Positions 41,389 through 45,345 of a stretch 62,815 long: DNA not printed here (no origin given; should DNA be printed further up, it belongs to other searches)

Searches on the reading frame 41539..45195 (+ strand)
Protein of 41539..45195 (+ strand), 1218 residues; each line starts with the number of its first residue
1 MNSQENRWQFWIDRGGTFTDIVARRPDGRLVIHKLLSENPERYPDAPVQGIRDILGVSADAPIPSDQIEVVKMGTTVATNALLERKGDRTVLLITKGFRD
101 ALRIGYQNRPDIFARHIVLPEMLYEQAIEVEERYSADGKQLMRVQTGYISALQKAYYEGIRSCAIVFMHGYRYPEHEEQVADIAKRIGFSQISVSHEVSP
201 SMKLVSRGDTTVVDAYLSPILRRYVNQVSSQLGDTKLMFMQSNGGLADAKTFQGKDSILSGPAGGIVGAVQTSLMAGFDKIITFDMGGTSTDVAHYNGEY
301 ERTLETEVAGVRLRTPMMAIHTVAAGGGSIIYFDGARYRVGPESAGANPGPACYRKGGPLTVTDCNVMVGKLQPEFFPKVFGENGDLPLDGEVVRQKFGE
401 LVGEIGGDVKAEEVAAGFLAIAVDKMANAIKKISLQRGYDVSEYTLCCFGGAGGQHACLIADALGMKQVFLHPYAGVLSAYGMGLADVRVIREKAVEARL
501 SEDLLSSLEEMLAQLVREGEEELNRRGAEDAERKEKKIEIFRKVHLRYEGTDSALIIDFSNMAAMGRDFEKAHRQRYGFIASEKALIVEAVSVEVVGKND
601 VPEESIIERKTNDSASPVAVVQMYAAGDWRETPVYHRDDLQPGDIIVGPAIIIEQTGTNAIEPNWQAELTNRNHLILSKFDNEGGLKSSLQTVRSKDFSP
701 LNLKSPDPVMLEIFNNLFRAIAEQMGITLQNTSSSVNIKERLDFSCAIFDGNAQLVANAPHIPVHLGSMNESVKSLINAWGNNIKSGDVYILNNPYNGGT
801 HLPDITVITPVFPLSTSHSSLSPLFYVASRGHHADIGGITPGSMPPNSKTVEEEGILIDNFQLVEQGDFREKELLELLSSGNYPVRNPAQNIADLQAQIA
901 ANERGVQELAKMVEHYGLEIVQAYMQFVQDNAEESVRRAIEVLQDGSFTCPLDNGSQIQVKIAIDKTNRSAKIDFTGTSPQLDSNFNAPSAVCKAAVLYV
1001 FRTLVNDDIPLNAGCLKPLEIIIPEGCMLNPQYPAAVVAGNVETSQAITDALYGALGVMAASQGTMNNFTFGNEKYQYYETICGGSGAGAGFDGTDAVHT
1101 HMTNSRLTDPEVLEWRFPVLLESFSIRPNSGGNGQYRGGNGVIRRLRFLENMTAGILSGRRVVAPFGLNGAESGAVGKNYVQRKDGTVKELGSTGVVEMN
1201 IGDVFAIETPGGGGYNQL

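Call 74: search_protein_families(library=pfam, proteins=[window:41539-45195:+], max_evalue=0.00001)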
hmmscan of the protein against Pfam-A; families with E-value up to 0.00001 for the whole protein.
window:41539-45195:+ (1218 aa): 4 families
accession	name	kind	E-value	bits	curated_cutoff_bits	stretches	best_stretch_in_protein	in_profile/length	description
PF02538.19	Hydantoinase_B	-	4.3e-208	692.4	26.8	1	707-1215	1-516/519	Hydantoinase B/oxoprolinase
PF01968.24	Hydantoinase_A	-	6.9e-113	377.1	22.9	1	207-490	1-289/291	Hydantoinase/oxoprolinase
PF05378.19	Hydant_A_N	-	8.7e-58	195.4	25.2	1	10-187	2-175/176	Hydantoinase/oxoprolinase N-terminal region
PF19278.4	Hydant_A_C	-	3.4e-08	33.5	21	1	582-670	87-183/193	Hydantoinase/oxoprolinase C-terminal domain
